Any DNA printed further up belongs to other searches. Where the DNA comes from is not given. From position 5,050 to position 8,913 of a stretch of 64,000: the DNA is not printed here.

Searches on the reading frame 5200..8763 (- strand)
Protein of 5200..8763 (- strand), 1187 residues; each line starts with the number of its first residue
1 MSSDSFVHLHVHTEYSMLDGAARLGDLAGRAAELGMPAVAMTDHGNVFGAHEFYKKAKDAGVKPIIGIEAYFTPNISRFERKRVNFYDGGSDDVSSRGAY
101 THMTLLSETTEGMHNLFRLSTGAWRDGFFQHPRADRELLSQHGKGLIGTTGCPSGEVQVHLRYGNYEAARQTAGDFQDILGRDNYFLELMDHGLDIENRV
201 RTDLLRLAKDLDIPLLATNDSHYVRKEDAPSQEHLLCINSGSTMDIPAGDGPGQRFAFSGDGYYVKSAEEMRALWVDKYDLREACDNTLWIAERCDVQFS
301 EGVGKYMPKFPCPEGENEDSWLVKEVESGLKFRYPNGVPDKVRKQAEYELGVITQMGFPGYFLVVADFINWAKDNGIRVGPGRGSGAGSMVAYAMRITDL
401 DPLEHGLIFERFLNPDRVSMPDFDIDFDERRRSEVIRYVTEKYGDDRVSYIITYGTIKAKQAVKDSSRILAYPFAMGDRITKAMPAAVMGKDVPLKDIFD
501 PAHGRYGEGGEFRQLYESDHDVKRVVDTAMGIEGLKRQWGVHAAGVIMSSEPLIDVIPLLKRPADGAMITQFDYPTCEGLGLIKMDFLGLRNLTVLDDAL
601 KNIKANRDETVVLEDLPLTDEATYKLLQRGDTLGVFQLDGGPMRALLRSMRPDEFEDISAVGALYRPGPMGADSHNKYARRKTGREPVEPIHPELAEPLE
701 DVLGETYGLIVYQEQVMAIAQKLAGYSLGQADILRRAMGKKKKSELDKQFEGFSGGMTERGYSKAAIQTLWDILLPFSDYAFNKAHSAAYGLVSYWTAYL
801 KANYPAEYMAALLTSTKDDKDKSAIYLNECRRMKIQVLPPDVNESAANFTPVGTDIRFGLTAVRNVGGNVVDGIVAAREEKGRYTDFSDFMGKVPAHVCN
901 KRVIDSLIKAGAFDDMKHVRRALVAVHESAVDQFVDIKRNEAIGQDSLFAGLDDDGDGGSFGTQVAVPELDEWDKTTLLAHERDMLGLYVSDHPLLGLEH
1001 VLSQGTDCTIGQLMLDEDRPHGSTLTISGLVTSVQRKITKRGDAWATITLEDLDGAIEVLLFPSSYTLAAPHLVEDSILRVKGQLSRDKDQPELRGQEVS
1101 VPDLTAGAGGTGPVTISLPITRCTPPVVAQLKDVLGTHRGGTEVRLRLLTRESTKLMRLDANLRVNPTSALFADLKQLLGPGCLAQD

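Call 79: search_protein_families(library=ncbifam, proteins=[window:5200-8763:-], max_evalue=0.00001)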
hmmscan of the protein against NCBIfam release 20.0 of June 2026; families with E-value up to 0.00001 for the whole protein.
window:5200-8763:- (1187 aa): 13 families
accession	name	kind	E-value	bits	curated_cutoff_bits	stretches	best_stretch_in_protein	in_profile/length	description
NF004226.0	PRK05673.1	equivalog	0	1512.2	1002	1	2-1184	2-1143/1146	DNA polymerase III subunit alpha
TIGR00594.1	polc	superfamily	0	1265.9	434.35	1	6-1062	1-1022/1022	DNA polymerase III subunit alpha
NF005298.0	PRK06826.1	equivalog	0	1220.3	1260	1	4-1181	3-1145/1151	DNA polymerase III subunit alpha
NF005617.0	PRK07374.1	equivalog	8.3e-296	984.4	1653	1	5-1094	2-1072/1170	DNA polymerase III subunit alpha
NF005377.0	PRK06920.1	equivalog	7e-256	852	1806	1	5-1180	2-1100/1108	DNA polymerase III subunit alpha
NF007079.0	PRK09532.1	equivalog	6e-200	666.6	1525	1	5-784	2-778/876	DNA polymerase III subunit alpha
NF005516.0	PRK07135.1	equivalog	9.4e-177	590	1084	2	285-1067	196-942/974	DNA polymerase III DnaE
NF004225.0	PRK05672.1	subfamily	5.2e-174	581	939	1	4-1098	4-1028/1047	error-prone DNA polymerase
NF004550.0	PRK05898.1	equivalog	2.7e-168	562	1182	2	295-929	205-822/971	DNA polymerase III subunit alpha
NF005582.0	PRK07279.1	equivalog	8e-165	550.5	1279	2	322-1091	242-953/1033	DNA polymerase III subunit alpha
NF005616.0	PRK07373.1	equivalog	4.5e-79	266.1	646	1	781-1094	37-352/449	DNA polymerase III subunit alpha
NF001688.0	PRK00448.1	equivalog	2.7e-52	177.7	873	2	96-404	610-914/1445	PolC-type DNA polymerase III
TIGR01405.1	polC_Gram_pos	equivalog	1.9e-43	148.4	1043.45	2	93-404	373-679/1211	DNA polymerase III subunit alpha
